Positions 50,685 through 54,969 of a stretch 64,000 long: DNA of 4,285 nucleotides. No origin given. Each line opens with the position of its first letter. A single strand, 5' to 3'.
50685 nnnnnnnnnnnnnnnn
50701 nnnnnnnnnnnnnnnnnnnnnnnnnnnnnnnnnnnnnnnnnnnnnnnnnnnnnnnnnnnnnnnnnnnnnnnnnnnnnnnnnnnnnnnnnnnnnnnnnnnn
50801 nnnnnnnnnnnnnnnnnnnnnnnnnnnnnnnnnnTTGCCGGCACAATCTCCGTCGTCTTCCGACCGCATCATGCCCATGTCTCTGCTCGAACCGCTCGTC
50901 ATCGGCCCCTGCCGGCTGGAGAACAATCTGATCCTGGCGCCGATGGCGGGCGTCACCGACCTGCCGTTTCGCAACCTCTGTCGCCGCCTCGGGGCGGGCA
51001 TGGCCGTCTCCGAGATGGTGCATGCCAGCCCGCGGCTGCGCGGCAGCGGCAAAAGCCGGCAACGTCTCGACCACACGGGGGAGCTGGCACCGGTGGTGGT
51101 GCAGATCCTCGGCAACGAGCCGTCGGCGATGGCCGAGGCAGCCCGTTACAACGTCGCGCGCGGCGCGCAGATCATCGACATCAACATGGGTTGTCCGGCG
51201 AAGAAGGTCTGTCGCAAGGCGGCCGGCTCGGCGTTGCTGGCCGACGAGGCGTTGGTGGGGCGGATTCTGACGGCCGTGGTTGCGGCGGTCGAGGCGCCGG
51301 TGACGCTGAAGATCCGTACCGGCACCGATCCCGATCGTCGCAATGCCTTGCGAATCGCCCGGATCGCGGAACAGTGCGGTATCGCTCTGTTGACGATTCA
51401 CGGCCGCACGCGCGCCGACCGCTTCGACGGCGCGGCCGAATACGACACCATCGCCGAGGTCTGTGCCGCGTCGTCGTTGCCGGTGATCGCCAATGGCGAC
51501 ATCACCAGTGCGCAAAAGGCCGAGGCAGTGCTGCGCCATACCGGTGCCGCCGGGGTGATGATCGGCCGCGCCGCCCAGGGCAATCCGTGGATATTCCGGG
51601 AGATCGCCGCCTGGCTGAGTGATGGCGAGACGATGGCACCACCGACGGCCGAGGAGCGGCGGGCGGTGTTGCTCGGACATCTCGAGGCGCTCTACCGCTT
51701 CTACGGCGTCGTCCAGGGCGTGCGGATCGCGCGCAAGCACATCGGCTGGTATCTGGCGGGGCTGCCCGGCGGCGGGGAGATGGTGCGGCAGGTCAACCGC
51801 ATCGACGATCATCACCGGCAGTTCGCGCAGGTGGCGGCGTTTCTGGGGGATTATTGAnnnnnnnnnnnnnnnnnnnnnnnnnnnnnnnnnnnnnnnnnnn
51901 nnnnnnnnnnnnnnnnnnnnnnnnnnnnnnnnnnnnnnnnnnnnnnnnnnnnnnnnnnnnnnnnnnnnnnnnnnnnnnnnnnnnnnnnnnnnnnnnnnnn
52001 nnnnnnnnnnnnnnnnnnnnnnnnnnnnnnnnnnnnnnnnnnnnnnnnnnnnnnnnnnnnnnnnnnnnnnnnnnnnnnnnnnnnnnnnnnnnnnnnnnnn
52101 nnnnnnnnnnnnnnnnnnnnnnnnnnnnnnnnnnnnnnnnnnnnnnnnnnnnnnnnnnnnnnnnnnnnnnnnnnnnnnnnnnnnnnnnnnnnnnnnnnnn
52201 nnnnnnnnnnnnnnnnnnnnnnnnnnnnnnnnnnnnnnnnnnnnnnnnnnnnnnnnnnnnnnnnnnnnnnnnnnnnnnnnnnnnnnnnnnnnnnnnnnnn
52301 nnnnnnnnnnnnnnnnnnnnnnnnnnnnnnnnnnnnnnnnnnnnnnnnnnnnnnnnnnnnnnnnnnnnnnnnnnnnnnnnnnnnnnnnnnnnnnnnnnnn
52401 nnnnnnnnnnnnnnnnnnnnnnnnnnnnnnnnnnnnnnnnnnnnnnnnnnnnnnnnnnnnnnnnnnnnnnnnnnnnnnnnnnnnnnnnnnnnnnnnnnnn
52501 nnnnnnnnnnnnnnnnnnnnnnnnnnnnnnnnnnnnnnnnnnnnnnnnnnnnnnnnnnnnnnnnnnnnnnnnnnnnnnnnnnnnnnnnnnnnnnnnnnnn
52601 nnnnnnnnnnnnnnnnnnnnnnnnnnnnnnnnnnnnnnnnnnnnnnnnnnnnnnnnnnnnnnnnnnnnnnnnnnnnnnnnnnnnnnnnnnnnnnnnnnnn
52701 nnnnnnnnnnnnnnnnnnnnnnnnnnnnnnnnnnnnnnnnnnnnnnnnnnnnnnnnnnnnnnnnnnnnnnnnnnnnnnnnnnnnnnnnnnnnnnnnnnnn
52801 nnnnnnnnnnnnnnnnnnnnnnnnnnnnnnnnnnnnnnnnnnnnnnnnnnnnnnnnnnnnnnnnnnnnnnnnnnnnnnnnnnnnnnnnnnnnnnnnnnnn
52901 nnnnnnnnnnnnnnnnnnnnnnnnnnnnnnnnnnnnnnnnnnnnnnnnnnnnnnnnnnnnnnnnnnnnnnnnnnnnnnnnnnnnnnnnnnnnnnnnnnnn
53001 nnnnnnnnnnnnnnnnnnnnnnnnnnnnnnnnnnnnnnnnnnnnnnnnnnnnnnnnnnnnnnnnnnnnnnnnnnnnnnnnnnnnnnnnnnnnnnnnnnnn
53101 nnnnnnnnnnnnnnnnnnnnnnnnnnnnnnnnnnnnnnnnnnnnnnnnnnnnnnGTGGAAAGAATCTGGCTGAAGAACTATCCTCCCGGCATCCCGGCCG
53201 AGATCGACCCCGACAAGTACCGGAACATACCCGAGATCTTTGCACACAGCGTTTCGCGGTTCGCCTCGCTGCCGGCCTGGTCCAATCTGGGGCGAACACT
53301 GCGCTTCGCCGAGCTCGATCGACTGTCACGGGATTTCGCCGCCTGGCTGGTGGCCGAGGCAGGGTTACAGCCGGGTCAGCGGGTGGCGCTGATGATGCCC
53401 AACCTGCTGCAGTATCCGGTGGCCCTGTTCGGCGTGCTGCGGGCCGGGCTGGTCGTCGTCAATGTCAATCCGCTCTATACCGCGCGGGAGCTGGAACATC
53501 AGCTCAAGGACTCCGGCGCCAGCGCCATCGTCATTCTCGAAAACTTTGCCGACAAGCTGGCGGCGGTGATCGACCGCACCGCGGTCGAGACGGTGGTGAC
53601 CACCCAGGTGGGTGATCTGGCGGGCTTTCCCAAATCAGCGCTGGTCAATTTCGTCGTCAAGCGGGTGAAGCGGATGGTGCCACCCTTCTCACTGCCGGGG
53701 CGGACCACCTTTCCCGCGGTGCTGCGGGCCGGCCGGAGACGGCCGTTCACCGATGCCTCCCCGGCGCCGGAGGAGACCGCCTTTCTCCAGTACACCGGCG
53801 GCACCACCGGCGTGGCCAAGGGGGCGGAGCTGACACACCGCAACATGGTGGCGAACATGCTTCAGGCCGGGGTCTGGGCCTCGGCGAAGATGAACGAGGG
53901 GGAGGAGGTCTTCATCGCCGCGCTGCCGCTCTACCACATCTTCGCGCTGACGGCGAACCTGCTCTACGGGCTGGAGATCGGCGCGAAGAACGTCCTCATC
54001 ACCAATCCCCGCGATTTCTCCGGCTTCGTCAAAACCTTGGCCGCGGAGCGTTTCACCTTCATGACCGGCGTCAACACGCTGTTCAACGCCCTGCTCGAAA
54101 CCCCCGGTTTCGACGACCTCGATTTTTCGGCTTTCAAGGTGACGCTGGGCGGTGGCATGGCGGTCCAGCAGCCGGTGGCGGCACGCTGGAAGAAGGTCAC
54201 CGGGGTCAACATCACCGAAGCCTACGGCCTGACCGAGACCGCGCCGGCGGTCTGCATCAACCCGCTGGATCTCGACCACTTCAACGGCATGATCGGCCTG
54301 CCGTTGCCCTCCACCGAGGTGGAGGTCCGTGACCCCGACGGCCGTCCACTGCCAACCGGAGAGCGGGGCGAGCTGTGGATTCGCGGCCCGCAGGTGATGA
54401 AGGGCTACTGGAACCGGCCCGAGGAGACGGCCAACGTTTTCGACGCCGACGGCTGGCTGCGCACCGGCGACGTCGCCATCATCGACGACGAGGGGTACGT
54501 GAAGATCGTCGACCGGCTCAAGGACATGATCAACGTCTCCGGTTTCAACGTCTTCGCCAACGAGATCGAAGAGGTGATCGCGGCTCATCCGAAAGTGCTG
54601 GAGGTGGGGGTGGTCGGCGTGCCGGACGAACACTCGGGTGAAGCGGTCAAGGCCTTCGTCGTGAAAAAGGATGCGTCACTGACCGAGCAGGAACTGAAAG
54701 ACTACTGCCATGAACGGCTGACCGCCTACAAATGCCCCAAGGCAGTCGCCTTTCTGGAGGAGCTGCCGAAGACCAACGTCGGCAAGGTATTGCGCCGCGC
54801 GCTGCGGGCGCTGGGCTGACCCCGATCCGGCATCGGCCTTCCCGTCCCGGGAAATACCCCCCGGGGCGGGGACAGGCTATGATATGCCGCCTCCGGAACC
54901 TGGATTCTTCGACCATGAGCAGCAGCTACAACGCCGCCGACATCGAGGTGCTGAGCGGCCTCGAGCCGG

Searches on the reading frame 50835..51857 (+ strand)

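Call 73: search_protein_families(library=pfam, proteins=[window:50835-51857:+], max_evalue=0.0001)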
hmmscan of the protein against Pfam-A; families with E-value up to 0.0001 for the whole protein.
window:50835-51857:+ (340 aa): 1 family
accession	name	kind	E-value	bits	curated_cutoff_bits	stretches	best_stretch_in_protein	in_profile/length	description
PF01207.24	Dus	-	7.3e-98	327.9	20.4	1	33-333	1-302/311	Dihydrouridine synthase (Dus)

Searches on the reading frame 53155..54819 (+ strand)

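Call 73: search_protein_families(library=pfam, proteins=[window:53155-54819:+], max_evalue=0.0001)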
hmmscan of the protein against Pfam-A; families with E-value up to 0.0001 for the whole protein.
window:53155-54819:+ (554 aa): 2 families
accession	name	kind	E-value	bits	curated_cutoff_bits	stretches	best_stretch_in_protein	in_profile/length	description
PF00501.34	AMP-binding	-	1.9e-95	320.3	29.9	1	30-419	2-384/384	AMP-binding enzyme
PF13193.12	AMP-binding_C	-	3.2e-23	82.9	24.5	1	470-544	1-76/76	AMP-binding enzyme C-terminal domain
